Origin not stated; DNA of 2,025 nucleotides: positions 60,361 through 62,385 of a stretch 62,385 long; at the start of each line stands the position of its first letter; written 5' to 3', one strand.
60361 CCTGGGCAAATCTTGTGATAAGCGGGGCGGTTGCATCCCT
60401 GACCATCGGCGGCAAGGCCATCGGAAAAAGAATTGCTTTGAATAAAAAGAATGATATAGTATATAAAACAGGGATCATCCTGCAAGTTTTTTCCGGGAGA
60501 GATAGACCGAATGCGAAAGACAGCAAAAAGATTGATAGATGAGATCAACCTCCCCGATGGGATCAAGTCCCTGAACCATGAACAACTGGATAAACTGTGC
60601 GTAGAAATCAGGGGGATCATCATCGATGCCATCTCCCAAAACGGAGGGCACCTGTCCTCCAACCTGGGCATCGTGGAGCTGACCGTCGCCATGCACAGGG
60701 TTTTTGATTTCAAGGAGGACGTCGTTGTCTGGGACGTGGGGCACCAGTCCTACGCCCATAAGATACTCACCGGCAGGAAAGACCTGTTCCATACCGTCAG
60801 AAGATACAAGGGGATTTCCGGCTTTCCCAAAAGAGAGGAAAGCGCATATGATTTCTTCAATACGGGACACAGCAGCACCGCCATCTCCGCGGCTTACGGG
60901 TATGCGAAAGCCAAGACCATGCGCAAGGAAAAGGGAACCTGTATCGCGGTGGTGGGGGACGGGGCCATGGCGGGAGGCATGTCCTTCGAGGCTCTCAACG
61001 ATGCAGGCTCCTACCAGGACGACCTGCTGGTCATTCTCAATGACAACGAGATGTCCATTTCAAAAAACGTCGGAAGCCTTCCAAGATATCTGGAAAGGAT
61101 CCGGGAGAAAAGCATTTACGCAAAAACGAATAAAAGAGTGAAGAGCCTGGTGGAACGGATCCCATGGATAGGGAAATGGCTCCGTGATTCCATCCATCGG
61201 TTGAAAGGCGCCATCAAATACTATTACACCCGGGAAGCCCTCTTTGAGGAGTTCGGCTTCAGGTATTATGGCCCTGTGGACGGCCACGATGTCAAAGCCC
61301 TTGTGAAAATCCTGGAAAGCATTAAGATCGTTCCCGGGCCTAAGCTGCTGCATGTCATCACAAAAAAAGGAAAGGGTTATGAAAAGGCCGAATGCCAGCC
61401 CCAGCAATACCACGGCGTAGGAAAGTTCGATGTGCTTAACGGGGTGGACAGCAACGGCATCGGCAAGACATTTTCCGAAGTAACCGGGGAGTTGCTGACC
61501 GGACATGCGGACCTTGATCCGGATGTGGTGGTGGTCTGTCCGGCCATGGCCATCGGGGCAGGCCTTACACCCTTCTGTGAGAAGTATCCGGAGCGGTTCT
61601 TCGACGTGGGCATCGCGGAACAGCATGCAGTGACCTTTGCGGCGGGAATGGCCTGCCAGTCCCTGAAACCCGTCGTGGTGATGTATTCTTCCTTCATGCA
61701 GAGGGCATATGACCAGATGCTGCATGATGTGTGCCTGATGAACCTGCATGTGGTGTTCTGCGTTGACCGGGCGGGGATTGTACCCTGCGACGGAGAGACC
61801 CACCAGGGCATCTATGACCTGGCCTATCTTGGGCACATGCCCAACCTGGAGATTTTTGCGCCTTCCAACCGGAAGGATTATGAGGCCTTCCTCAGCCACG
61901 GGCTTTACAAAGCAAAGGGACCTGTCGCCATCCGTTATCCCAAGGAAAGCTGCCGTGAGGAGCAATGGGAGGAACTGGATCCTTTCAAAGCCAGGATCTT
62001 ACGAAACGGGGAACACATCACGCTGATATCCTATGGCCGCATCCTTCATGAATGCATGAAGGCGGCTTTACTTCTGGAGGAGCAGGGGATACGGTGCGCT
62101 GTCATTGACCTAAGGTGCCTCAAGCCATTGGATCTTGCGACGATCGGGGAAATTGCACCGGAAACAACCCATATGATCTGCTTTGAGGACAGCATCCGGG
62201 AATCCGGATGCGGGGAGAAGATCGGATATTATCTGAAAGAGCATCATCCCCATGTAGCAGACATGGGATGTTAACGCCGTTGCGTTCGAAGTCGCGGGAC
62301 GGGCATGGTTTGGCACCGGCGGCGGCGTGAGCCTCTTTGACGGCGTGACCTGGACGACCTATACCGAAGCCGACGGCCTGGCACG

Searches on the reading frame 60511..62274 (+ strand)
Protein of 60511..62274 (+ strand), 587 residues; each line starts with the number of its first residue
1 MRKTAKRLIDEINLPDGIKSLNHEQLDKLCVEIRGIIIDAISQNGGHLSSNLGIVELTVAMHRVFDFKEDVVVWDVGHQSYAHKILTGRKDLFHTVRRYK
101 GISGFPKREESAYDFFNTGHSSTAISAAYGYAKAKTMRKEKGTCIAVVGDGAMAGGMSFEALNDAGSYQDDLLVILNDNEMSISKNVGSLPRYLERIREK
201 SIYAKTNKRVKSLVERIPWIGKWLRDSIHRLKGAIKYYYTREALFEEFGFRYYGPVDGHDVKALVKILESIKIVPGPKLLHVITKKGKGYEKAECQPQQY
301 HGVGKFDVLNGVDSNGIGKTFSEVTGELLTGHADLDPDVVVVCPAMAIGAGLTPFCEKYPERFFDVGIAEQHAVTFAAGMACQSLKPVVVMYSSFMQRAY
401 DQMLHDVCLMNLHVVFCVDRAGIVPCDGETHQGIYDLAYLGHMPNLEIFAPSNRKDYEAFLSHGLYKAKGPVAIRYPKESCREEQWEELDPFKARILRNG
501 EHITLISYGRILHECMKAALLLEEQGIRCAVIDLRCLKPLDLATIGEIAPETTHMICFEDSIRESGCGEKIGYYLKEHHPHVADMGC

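Call 4: search_protein_families(library=pfam, proteins=[window:60511-62274:+])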
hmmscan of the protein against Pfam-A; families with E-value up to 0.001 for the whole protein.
window:60511-62274:+ (587 aa): 6 families
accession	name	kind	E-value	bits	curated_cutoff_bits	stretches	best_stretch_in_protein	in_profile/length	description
PF13292.11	DXP_synthase_N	-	3.3e-115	384.5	21.2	1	10-284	2-274/274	1-deoxy-D-xylulose-5-phosphate synthase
PF02779.29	Transket_pyr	-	6e-41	140.4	27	1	321-482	5-173/174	Transketolase, pyrimidine binding domain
PF02780.25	Transketolase_C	-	3.6e-24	85.5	25.9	1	493-578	2-87/124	Transketolase, C-terminal domain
PF00676.26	E1_dh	-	1.1e-05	25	22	1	120-184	102-166/300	Dehydrogenase E1 component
PF02775.26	TPP_enzyme_C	-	0.00015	22.1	21.9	1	119-181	28-84/151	Thiamine pyrophosphate enzyme, C-terminal TPP binding domain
PF00456.26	Transketolase_N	-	0.00057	19.4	22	0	71-186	57-190/334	Transketolase, thiamine diphosphate binding domain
